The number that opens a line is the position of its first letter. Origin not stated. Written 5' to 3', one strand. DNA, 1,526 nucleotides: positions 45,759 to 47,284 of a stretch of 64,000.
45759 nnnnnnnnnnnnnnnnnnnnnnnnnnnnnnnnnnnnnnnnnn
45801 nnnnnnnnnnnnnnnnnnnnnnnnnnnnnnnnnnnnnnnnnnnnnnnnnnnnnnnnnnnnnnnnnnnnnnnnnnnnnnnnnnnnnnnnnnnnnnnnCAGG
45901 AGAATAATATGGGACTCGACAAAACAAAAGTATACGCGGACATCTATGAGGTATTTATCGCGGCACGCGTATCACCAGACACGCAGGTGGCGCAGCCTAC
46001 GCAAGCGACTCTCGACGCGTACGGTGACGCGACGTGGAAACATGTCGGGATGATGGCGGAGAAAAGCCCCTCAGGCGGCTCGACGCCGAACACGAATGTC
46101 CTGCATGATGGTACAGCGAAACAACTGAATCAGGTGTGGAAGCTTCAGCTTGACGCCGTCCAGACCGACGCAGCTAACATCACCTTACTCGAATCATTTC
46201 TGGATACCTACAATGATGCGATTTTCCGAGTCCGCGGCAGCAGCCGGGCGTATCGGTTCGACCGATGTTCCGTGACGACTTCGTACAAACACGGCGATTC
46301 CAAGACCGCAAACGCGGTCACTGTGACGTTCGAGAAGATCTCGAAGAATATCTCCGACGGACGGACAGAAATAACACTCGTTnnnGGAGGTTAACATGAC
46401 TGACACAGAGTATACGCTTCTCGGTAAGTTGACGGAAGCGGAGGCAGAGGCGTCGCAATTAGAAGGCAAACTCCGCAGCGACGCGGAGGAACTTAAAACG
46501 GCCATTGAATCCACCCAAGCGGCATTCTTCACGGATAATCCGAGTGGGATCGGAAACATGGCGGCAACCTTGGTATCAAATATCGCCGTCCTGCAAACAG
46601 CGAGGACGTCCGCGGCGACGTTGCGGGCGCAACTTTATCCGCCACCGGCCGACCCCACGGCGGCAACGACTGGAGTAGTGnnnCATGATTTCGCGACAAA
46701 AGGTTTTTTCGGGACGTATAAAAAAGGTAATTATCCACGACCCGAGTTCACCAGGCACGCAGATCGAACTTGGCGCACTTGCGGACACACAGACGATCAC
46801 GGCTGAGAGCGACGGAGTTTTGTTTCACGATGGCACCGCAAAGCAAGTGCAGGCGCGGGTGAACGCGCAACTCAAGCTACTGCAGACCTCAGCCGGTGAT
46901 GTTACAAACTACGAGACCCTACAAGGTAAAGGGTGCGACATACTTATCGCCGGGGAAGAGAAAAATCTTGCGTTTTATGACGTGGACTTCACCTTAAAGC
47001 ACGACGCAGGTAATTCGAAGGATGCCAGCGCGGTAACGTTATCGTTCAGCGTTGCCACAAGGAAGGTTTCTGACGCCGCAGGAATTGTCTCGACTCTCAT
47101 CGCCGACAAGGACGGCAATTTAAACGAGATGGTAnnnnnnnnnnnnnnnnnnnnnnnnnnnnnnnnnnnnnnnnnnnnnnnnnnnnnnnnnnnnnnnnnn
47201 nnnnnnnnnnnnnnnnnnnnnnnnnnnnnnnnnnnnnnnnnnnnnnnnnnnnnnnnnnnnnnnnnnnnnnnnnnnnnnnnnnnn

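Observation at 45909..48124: The DGR target is a paralogue of the adjacent putative tail-tube protein, implying a diversified domain displayed along or at the tail tube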

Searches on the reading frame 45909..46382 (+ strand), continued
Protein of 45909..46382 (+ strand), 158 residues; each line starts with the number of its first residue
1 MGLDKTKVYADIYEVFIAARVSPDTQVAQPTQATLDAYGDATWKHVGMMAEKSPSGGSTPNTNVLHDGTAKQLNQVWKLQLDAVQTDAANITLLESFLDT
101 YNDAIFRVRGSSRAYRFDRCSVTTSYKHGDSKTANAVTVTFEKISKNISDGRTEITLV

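Call 81: search_protein_families(library=pfam, alignment_id=A4, max_evalue=1)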
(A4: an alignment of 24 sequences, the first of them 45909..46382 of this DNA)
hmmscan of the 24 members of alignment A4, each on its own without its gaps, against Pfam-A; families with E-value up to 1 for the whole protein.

A. member 1, window:45909-46382:+ (158 aa): 0 families

B. families by the number of members that match (of 24 scanned): 11 families
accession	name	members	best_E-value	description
PF25681.1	Phage_TTP_17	2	0.0022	Phage tail tube protein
PF03374.19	ANT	1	0.0069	Phage antirepressor protein KilAC domain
PF07076.17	DUF1344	1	0.0075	Protein of unknown function (DUF1344)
PF14781.12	BBS2_N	1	0.03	Ciliary BBSome complex subunit 2, N-terminal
PF21560.2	Gp34_2nd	1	0.031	Long-tail fiber proximal subunit, C-terminal, second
PF20953.2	Caud_bapl16_3rd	1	0.035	Phage tail base-plate attachment protein C-terminal insertion domain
PF11545.14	HemeBinding_Shp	1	0.12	Cell surface heme-binding protein Shp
PF12962.12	DUF3851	1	0.12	Protein of unknown function (DUF3851)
PF10696.14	DUF2501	1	0.12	Protein of unknown function (DUF2501)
PF17672.6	FIMP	1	0.12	Fertilisation-influencing membrane protein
PF09674.15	DUF2400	1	0.15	Protein of unknown function (DUF2400)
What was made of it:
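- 45909..46385 (+): X: 158-aa major tail (tube) protein, founding member here of a small uncurated family. Two members give weak hits to PF25681 Phage_TTP_17 (call 81).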

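Call 89: find_encoding_contigs(protein=P0139, flank=10000, max_places=2)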
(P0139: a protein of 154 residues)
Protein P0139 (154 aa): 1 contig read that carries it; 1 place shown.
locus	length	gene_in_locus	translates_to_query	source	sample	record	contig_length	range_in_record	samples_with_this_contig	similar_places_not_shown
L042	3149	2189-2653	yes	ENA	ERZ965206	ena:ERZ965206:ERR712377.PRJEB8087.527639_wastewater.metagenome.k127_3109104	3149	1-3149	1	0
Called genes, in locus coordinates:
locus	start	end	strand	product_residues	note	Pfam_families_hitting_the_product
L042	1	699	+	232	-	?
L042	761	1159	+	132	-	-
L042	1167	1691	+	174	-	PF08291:Peptidase_M15_3 (weak)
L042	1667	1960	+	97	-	-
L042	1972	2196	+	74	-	-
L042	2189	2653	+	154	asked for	-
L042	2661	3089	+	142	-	-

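Call 90: find_encoding_contigs(protein=P0141, flank=10000, max_places=2)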
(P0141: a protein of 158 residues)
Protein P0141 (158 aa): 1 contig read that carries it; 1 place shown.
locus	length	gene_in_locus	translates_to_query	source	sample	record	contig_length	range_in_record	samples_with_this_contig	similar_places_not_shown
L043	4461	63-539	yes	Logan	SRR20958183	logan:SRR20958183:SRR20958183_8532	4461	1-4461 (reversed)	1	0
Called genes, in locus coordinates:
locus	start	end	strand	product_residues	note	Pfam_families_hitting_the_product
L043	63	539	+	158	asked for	-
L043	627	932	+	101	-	-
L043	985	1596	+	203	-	-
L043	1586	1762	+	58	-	-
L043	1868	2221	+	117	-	-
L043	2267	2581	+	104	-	-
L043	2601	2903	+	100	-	-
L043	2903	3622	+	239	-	-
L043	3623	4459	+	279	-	?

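Call 91: find_encoding_contigs(protein=P0125, flank=10000, max_places=2)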
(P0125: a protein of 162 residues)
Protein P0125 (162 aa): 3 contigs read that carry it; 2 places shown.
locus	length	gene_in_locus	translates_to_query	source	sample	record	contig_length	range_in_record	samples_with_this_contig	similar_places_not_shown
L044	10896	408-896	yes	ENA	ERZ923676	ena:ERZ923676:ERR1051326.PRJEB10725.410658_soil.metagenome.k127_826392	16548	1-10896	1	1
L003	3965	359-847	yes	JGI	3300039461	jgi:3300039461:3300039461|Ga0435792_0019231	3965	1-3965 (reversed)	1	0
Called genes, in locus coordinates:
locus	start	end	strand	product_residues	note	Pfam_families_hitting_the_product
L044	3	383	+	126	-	?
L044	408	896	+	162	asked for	-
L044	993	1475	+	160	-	-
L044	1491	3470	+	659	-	-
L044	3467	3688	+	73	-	-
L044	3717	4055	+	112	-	-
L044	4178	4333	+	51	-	-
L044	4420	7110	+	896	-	-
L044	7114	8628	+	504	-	PF22073:Cep192_D4, PF22544:HYDIN_VesB_CFA65-like_Ig (weak)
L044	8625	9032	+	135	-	-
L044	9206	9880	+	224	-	PF13709:DUF4159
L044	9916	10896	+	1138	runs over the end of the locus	PF13779:DUF4175 (faint)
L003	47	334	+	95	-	-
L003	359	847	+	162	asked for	-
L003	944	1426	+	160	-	-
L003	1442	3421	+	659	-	-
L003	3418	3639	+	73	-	-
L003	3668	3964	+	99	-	?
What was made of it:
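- In L044 only 504-aa and 135-aa proteins follow the tape measure, so the fused paralogue could be the main adhesin (call 91).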

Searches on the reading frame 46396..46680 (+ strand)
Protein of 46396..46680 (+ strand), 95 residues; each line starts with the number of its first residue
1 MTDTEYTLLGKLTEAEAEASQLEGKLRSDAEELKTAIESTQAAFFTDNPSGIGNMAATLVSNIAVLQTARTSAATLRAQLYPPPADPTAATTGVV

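Call 4: search_protein_families(library=pfam, proteins=[window:46396-46680:+], max_evalue=0.1)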
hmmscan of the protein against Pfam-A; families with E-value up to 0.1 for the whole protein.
window:46396-46680:+ (95 aa): 0 families

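Call 5: search_protein_families(library=phrogs, proteins=[window:46396-46680:+], max_evalue=0.1)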
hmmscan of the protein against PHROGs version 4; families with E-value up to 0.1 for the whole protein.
window:46396-46680:+ (95 aa): 0 families
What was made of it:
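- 46396..46683 (+): 95-aa protein that looks helical by eye (not computed), with a Pro/Thr-rich C-terminal tail; function unknown; stop codon lies 1 nt before the target ATG. No Pfam or PHROG hit (calls 4, 5).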

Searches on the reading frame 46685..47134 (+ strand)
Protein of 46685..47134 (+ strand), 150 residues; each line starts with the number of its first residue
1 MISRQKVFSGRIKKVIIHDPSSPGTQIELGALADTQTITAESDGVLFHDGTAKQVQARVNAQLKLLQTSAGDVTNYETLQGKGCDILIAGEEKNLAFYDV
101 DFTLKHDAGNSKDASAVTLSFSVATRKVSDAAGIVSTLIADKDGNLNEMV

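Call 5: search_protein_families(library=phrogs, proteins=[window:46685-47134:+], max_evalue=0.1)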
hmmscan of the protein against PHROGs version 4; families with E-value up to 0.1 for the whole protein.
window:46685-47134:+ (150 aa): 0 families

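Call 9: find_homologous_proteins(query=window:46685-47134:+)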
Query window:46685-47134:+: 61 candidates shared short words with the query, none scored E <= 0.001.
